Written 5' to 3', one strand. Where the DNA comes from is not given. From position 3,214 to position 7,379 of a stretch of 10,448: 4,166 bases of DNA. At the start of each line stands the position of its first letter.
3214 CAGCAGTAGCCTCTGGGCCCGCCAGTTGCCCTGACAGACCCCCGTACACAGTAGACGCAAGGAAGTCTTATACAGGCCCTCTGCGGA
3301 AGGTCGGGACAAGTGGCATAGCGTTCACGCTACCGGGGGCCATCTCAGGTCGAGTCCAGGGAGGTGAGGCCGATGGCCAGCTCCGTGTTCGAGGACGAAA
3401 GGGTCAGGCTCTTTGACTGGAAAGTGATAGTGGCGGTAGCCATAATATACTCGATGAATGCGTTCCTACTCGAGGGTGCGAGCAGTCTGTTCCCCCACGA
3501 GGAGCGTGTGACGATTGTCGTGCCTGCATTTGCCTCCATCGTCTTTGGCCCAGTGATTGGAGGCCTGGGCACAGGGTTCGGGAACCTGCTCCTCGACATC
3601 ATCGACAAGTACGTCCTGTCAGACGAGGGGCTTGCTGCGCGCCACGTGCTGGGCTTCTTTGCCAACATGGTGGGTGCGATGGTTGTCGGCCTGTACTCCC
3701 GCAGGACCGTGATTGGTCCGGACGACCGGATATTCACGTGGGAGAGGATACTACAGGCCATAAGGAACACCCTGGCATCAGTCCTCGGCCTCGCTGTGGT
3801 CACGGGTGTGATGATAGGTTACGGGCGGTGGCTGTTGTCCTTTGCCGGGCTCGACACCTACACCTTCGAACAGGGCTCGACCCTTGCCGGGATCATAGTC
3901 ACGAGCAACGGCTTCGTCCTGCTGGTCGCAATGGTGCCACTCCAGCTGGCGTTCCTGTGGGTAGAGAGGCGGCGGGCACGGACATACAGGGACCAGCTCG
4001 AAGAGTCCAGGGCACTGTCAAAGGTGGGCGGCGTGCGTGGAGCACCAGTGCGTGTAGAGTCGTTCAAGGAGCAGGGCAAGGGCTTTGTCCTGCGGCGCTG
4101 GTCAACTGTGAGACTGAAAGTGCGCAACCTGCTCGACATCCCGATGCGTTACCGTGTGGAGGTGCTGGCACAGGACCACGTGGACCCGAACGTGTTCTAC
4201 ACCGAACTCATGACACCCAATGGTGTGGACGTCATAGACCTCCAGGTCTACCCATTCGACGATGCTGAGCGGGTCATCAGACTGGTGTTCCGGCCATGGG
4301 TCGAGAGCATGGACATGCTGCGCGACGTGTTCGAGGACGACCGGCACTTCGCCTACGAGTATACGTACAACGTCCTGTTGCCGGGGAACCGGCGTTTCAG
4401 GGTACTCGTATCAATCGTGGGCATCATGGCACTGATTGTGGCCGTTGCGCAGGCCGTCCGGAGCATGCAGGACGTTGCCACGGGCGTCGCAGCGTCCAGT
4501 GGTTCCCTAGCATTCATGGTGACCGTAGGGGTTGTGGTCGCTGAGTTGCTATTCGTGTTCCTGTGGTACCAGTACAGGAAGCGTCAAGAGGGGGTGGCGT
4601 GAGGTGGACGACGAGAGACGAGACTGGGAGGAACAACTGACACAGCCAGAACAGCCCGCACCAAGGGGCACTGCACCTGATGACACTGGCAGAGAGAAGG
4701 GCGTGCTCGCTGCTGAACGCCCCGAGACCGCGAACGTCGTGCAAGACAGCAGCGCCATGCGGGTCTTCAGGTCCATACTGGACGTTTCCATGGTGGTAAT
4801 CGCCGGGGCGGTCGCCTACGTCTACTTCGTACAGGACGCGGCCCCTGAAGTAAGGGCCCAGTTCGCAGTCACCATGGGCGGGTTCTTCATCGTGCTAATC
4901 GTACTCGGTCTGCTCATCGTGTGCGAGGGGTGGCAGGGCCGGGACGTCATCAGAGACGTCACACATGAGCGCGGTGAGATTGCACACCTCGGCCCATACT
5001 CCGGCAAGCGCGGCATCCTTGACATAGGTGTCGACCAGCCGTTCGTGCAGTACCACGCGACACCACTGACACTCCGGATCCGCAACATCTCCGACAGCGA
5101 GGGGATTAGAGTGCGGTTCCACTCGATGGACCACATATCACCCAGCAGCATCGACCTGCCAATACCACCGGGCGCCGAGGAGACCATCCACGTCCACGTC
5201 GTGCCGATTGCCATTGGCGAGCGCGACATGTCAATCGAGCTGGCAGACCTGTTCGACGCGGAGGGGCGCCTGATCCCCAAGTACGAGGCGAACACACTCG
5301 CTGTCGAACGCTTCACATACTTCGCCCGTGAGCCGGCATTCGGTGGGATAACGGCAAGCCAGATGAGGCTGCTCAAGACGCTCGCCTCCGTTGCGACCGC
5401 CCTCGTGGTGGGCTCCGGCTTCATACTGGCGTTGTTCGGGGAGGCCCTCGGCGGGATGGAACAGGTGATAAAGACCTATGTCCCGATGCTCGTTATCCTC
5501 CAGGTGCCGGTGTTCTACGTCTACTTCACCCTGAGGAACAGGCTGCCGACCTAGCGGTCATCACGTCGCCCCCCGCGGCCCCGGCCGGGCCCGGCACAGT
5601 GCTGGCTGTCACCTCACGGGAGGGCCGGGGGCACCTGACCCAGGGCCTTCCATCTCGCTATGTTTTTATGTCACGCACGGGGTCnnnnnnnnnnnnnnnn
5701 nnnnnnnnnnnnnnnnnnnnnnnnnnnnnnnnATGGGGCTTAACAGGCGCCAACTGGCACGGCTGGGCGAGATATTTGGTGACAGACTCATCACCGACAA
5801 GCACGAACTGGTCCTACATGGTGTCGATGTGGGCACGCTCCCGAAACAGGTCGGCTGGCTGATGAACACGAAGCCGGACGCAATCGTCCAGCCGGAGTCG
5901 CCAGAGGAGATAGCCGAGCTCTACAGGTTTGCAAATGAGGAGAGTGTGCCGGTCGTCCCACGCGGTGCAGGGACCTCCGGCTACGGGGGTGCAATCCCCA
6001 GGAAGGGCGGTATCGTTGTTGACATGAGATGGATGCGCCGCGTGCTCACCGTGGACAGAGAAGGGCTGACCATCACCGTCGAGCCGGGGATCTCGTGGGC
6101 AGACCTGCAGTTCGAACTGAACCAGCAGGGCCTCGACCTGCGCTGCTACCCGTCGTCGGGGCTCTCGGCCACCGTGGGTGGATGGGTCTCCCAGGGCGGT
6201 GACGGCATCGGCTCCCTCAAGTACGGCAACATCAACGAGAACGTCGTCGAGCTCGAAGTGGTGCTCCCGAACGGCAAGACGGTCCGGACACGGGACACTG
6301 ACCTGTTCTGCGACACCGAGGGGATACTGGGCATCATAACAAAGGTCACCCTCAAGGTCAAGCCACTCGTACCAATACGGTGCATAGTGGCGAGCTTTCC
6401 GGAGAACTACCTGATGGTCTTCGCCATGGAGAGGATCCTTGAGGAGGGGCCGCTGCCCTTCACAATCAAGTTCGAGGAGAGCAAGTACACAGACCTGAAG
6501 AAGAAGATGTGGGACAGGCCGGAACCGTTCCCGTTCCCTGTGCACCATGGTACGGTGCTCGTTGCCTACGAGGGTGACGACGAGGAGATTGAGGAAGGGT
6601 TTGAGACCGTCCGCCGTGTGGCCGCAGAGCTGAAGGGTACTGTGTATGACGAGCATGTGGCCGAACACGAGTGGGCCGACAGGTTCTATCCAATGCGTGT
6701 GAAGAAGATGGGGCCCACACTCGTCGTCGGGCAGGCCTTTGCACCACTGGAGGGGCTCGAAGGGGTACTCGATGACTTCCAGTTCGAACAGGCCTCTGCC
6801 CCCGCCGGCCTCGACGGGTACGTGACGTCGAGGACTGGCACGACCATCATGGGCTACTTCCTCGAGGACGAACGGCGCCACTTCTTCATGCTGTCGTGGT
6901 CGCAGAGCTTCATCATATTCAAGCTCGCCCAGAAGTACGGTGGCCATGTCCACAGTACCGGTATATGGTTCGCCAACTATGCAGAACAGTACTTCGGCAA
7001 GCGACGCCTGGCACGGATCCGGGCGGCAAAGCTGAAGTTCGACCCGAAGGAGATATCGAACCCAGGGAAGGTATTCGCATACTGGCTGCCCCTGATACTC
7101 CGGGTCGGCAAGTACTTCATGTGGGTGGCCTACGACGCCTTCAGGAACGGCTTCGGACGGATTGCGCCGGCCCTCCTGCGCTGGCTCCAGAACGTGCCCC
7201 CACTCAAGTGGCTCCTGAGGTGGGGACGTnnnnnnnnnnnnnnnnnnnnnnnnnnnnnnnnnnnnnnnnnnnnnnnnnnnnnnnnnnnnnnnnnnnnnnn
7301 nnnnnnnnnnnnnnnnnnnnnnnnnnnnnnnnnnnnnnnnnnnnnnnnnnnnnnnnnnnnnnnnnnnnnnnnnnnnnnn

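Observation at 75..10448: Locus-level system: HdrD-like protein, flavo-NuoB fusion and rearranged Nuo membrane arm, interspersed with unknown membrane proteins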

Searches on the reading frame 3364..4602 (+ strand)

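Call 3: search_protein_families(library=pfam, proteins=[window:3364-4602:+], max_evalue=0.01)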
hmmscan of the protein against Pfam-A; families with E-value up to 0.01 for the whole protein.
window:3364-4602:+ (412 aa): 1 family
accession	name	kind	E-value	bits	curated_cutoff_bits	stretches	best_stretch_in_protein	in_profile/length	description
PF07155.17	ECF-ribofla_trS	-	0.001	19.6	26.7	1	52-153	41-131/172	ECF-type riboflavin transporter, S component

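Call 58: search_protein_families(library=ncbifam, proteins=[window:3364-4602:+], max_evalue=0.001)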
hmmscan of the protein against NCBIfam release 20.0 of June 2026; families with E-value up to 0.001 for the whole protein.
window:3364-4602:+ (412 aa): 0 families

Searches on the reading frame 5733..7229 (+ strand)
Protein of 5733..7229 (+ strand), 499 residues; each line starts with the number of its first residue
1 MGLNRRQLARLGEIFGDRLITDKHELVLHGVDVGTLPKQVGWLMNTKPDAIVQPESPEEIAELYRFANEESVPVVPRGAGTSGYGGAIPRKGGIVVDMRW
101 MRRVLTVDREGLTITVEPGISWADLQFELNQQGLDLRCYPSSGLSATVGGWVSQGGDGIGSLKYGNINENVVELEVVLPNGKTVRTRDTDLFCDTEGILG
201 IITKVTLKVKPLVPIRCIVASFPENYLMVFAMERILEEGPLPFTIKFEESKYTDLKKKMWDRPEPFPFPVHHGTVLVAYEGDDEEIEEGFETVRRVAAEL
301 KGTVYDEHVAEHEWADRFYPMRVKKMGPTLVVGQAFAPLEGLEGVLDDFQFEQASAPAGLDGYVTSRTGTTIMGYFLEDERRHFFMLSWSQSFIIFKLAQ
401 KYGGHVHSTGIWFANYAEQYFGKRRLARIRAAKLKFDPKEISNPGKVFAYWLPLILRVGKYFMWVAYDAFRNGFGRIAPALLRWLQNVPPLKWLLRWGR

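Call 30: search_solved_structures(query=window:5733-7229:+, max_evalue=1e-10, show_alignments=4)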
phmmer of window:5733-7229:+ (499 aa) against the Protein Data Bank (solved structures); distinct sequences matched with E-value up to 1e-10: 49.
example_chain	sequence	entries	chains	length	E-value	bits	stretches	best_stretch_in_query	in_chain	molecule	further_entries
7qh2_C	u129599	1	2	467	2.6e-30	108.5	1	44-305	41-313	Lactate dehydrogenase (NAD(+),ferredoxin) subunit LctD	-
9qgz_A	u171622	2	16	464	1.5e-25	92.8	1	38-212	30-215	Glycolate oxidase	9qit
8jdb_A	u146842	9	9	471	2.1e-25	92.3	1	47-447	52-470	Probable D-lactate dehydrogenase, mitochondrial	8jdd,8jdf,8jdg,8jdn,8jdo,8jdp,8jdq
8jdc_A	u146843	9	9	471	3e-25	91.8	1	47-447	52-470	Probable D-lactate dehydrogenase, mitochondrial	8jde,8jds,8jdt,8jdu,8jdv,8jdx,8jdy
2uuu_A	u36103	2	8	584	7.6e-25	90.5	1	38-255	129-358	ALKYLDIHYDROXYACETONEPHOSPHATE SYNTHASE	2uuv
3pm9_A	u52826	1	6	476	4.4e-21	78.1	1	47-212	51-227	Putative oxidoreductase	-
6v42_A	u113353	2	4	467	2.5e-20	75.6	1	46-212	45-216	FAD/FMN-containing dehydrogenase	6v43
8s7t_A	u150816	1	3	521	5.7e-19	71.1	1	47-186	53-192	Oxidoreductase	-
8s7r_A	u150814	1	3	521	5.7e-19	71.1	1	47-186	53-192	Oxidoreductase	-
4bca_A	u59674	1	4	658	6.9e-19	70.8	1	46-247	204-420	ALKYLDIHYDROXYACETONEPHOSPHATE SYNTHASE, PEROXISOMAL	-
4bby_A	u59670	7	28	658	6.9e-19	70.8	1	46-247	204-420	ALKYLDIHYDROXYACETONEPHOSPHATE SYNTHASE, PEROXISOMAL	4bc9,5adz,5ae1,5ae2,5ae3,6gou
8s7s_A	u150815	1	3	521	7.4e-19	70.7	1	47-186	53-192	Oxidoreductase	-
8s7p_A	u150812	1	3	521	1.1e-18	70.2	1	47-186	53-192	Oxidoreductase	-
4bc7_A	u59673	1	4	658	1.1e-18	70.1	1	46-238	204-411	ALKYLDIHYDROXYACETONEPHOSPHATE SYNTHASE, PEROXISOMAL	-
8s7n_A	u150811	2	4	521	1.4e-18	69.7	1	47-186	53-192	Oxidoreductase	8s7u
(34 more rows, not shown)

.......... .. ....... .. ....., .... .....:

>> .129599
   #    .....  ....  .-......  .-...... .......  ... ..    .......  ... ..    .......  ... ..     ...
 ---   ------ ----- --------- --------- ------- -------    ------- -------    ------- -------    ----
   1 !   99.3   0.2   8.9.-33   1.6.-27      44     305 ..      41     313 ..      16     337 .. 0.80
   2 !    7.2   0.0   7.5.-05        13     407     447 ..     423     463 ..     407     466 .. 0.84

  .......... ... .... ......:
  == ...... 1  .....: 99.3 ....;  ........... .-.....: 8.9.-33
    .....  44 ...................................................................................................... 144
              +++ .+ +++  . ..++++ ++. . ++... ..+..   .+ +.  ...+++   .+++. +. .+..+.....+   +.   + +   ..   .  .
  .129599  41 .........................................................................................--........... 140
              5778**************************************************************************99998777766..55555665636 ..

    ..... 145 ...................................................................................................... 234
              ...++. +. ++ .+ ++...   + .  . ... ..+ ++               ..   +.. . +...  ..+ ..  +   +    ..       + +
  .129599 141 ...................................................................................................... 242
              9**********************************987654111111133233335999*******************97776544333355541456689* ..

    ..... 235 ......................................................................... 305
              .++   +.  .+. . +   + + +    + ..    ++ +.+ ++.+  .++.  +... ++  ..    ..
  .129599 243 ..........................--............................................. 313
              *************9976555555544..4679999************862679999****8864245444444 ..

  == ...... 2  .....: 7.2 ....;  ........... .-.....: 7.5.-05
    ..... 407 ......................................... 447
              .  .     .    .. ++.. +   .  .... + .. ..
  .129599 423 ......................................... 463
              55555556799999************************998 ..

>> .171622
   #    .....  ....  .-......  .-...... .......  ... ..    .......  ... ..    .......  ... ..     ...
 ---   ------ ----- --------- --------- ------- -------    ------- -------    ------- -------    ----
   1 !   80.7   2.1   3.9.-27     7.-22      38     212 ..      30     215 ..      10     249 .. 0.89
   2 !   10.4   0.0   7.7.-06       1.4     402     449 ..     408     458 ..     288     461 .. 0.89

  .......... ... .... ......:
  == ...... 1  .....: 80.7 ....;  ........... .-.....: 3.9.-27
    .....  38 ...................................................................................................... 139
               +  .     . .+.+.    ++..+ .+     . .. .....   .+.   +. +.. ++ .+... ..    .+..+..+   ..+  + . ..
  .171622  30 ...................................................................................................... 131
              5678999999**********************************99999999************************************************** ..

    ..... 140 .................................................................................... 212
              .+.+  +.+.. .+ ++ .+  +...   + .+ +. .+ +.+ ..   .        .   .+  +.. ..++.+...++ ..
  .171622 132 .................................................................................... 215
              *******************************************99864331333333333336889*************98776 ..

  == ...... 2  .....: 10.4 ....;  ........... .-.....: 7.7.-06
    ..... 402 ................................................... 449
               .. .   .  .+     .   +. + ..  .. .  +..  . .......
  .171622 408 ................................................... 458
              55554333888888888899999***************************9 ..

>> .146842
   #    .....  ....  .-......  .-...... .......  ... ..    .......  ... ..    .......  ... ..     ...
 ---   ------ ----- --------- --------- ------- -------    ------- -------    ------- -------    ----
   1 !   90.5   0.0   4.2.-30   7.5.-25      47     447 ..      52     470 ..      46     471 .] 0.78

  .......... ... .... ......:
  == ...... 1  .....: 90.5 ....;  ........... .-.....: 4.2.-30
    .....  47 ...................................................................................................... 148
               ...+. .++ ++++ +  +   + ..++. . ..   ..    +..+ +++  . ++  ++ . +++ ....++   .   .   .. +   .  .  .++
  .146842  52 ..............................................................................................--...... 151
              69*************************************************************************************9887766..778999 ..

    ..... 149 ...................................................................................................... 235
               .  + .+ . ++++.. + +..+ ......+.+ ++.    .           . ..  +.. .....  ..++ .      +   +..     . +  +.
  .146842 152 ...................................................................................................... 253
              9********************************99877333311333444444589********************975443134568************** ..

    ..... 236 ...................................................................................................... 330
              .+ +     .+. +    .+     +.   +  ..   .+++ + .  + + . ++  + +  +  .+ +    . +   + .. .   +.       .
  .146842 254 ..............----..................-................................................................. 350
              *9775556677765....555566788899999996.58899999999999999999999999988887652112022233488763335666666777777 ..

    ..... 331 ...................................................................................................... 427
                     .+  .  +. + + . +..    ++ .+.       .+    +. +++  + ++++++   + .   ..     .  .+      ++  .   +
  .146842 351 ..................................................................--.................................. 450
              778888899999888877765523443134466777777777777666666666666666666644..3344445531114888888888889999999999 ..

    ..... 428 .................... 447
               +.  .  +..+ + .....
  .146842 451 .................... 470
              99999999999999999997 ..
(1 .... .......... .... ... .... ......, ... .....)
